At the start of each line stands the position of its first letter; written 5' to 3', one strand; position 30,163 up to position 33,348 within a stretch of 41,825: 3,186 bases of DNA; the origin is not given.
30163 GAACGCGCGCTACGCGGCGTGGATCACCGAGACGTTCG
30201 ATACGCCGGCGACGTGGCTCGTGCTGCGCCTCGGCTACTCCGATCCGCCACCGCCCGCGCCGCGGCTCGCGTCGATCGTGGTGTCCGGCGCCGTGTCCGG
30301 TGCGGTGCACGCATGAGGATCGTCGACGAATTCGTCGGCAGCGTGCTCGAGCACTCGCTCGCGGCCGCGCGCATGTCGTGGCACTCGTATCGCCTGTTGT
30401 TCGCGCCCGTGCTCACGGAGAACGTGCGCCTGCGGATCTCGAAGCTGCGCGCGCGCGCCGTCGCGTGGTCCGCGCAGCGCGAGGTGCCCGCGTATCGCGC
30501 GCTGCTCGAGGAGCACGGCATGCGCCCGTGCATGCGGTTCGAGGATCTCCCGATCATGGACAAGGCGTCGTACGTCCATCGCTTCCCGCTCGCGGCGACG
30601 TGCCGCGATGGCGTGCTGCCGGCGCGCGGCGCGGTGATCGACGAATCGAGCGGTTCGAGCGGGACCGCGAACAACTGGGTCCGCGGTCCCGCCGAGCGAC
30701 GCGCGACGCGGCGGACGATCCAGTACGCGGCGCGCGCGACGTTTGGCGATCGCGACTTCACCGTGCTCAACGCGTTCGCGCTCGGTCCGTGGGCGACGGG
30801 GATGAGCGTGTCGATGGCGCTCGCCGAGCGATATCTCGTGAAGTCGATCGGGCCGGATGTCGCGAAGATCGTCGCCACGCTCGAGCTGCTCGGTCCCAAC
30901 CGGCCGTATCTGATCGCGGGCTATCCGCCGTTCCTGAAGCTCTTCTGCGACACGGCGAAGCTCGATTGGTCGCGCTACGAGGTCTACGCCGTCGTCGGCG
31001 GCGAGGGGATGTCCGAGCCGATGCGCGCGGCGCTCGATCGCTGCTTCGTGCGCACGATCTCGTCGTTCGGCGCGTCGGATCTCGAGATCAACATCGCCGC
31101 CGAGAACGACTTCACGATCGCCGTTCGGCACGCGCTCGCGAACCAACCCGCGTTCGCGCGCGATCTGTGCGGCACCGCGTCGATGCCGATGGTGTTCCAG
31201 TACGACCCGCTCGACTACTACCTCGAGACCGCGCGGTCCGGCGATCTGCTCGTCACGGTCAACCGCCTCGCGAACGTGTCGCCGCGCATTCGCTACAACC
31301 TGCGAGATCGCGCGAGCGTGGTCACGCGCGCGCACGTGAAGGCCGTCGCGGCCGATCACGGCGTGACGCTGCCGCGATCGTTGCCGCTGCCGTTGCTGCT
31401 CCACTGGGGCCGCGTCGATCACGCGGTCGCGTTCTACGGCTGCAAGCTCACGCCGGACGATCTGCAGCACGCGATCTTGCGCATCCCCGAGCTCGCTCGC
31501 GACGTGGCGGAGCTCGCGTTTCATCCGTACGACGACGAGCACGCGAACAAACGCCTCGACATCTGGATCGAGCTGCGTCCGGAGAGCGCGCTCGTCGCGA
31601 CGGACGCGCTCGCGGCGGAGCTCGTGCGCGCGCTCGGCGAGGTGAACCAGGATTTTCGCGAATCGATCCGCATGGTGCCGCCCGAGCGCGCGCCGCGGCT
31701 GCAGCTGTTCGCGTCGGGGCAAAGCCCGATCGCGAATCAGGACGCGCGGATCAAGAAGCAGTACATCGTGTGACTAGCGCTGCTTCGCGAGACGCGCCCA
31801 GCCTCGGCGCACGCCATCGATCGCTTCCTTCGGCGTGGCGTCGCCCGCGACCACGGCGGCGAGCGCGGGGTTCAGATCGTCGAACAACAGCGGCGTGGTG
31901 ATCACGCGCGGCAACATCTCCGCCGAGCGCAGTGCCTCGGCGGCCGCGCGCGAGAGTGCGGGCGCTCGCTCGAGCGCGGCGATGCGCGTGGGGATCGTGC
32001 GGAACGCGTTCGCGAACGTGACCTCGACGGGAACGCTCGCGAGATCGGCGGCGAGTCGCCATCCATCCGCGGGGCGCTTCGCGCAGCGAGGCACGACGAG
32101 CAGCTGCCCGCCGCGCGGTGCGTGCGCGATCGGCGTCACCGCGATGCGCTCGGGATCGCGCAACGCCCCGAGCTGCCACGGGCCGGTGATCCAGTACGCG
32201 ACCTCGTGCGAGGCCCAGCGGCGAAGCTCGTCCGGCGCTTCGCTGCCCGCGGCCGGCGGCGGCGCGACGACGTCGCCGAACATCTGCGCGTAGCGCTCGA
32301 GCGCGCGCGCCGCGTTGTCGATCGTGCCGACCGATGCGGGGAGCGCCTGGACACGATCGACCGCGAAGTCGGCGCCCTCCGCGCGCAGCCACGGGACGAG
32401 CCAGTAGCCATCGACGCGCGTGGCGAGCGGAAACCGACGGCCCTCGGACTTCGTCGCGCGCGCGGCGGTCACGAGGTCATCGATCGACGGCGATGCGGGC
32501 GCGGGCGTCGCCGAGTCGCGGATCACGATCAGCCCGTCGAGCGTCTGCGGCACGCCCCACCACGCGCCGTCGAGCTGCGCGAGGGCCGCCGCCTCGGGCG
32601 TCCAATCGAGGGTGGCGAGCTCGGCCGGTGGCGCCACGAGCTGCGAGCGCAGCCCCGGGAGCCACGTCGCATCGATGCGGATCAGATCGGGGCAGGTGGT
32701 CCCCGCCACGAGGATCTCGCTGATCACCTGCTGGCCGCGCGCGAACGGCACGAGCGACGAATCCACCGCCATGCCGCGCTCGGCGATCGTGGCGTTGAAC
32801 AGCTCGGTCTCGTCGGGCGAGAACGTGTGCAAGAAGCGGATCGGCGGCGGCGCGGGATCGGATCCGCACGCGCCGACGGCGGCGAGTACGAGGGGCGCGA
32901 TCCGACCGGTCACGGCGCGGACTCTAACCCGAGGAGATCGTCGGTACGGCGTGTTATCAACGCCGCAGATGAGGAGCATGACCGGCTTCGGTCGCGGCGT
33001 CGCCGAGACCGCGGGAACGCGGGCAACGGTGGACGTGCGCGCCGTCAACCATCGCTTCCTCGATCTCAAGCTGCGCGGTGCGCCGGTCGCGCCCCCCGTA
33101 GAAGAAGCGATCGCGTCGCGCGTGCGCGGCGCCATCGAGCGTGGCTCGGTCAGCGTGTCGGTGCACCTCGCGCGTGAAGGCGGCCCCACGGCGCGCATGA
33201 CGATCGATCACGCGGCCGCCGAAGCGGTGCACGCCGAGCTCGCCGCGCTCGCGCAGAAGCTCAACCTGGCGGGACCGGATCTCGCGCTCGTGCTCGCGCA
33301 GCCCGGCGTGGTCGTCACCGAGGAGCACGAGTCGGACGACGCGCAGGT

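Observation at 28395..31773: Divergent module: AT-rich operator palindrome, then a nitroreductase-fold protein translationally coupled to a PaaK/F390-synthetase-like adenylating enzyme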

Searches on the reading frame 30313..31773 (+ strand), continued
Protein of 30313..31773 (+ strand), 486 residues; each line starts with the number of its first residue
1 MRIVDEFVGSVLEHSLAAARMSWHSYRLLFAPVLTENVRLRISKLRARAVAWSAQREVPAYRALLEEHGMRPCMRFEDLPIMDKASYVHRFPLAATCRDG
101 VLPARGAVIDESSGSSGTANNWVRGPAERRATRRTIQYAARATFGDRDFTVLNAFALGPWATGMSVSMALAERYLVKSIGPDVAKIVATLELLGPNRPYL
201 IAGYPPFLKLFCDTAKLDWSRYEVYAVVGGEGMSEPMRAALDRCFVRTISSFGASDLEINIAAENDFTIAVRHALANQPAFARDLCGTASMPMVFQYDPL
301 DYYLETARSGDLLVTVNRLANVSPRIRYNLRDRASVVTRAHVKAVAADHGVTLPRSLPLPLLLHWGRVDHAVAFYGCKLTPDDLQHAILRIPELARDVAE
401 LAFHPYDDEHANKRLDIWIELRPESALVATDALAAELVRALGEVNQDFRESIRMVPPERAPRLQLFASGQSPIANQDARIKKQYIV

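Call 91: search_protein_families(library=pfam, proteins=[L045:2979-4550:-, L045:1296-1997:-, L045:285-1136:-, L045:7571-8374:-, L045:8349-9314:-, L044:2964-4502:-, L044:1981-2823:-, L044:7504-8205:+, L059:1956-2918:-, L059:7514-8191:+], max_evalue=0.00001)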
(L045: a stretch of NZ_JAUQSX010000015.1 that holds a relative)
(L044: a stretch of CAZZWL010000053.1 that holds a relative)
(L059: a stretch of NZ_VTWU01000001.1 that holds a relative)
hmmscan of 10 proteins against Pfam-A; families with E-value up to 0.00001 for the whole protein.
L045:2979-4550:- (523 aa): 9 families
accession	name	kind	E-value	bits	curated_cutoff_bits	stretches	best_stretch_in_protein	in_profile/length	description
PF01593.30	Amino_oxidase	-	5.3e-35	122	19.8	1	45-519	1-443/443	Flavin containing amine oxidoreductase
PF01266.30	DAO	-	8e-19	68.8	27.9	1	38-308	2-202/353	FAD dependent oxidoreductase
PF13450.12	NAD_binding_8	-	2.3e-16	60.2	21.9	1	40-101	1-65/68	NAD(P)-binding Rossmann-like domain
PF03486.20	HI0933_like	-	4e-11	43.3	50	0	38-72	3-37/244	HI0933-like protein Rossmann domain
PF00890.30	FAD_binding_2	-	9e-10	38.7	20.4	1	38-81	2-43/414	FAD binding domain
PF12831.13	FAD_oxidored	-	1.6e-07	31.4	27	0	39-74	3-38/416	FAD dependent oxidoreductase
PF01134.28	GIDA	-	1e-06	28.5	22.1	0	39-67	3-31/391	Glucose inhibited division protein A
PF07992.20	Pyr_redox_2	-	1.5e-06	28.3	26.1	1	38-70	3-36/291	Pyridine nucleotide-disulphide oxidoreductase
PF00070.33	Pyr_redox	-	3.9e-06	27.7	22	0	38-69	2-33/82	Pyridine nucleotide-disulphide oxidoreductase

L045:1296-1997:- (233 aa): 0 families

L045:285-1136:- (283 aa): 1 family
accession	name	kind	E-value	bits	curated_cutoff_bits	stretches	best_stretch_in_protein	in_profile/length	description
PF02401.23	LYTB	-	6.3e-84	281.8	24.5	1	10-280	3-266/267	LytB protein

L045:7571-8374:- (267 aa): 3 families
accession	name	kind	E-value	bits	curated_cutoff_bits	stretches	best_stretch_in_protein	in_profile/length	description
PF04542.20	Sigma70_r2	-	2.3e-12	47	24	1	106-159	12-67/71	Sigma-70 region 2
PF08281.18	Sigma70_r4_2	-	2.4e-11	43.5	25.7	1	197-246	4-54/54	Sigma-70, region 4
PF22029.2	PhyR_sigma2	-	5.4e-07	30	27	1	107-149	12-54/55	Sigma2 domain of PhyR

L045:8349-9314:- (321 aa): 3 families
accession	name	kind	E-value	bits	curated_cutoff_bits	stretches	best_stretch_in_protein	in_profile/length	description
PF13411.12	MerR_1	-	2.3e-14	53.7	21.6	1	26-93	1-67/69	MerR HTH family regulatory protein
PF00376.29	MerR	-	1e-09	38.5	28.2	1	27-64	1-38/38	MerR family regulatory protein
PF02607.22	B12-binding_2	-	3.5e-07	30.8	23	1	115-182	3-70/74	B12 binding domain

L044:2964-4502:- (512 aa): 8 families
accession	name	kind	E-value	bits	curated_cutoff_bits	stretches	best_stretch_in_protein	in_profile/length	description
PF01593.30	Amino_oxidase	-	3.9e-37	129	19.8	1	34-507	1-442/443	Flavin containing amine oxidoreductase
PF13450.12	NAD_binding_8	-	3e-16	59.9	21.9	1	29-90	1-65/68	NAD(P)-binding Rossmann-like domain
PF01266.30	DAO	-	3.5e-15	56.8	27.9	1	27-63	2-38/353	FAD dependent oxidoreductase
PF03486.20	HI0933_like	-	2.6e-08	34.1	50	0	27-60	3-36/244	HI0933-like protein Rossmann domain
PF00890.30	FAD_binding_2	-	1.4e-07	31.5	20.4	1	27-61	2-36/414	FAD binding domain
PF01134.28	GIDA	-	6.6e-07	29.2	22.1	0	28-56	3-31/391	Glucose inhibited division protein A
PF07992.20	Pyr_redox_2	-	3e-06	27.3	26.1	0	27-57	3-34/291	Pyridine nucleotide-disulphide oxidoreductase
PF12831.13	FAD_oxidored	-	4.2e-06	26.8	27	0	28-91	3-66/416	FAD dependent oxidoreductase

L044:1981-2823:- (280 aa): 1 family
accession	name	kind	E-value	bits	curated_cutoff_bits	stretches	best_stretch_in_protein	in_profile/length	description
PF00494.24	SQS_PSY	-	2.3e-47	162.3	26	1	20-260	2-260/263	Squalene/phytoene synthase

L044:7504-8205:+ (233 aa): 0 families

L059:1956-2918:- (320 aa): 1 family
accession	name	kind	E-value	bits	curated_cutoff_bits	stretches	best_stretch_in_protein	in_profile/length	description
PF00494.24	SQS_PSY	-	1.8e-46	159.4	26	1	60-300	2-260/263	Squalene/phytoene synthase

L059:7514-8191:+ (225 aa): 0 families

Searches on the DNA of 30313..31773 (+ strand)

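Call 45: search_rna_families(sources=[L045, L055, L059, L061, L066, L068, L071, L073, L082, L083, L048], threshold=gathering)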
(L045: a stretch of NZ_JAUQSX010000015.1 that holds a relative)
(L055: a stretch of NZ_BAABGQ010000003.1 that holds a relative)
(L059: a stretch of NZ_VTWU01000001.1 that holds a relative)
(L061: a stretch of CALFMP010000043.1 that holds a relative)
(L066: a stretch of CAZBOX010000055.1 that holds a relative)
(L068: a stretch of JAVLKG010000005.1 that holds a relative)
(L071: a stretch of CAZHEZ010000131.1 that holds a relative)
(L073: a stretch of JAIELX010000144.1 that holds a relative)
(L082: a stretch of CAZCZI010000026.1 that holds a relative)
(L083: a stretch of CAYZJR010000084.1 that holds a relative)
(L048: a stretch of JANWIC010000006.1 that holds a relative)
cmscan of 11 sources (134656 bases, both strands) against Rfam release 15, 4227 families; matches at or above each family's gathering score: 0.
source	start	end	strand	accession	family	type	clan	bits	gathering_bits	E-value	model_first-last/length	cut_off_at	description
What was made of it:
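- Tried and rejected: Rfam, gathering thresholds, on 11 loci with long upstream gaps: no riboswitch or other RNA (call 45).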

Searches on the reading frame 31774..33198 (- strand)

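Call 3: search_protein_families(library=pfam, proteins=[window:31774-33198:-], max_evalue=0.01)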
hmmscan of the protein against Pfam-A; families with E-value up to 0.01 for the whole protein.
window:31774-33198:- (474 aa): 2 families
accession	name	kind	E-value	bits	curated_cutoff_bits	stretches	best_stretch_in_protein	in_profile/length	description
PF13416.11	SBP_bac_8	-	1.9e-06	28.3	27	1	170-409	40-266/279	Bacterial extracellular solute-binding protein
PF01547.30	SBP_bac_1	-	0.00027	21.5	26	1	154-378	35-292/307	Bacterial extracellular solute-binding protein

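Call 4: search_protein_families(library=ncbifam, proteins=[window:31774-33198:-], max_evalue=0.01)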
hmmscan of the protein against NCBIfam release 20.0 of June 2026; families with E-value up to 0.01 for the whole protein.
window:31774-33198:- (474 aa): 0 families
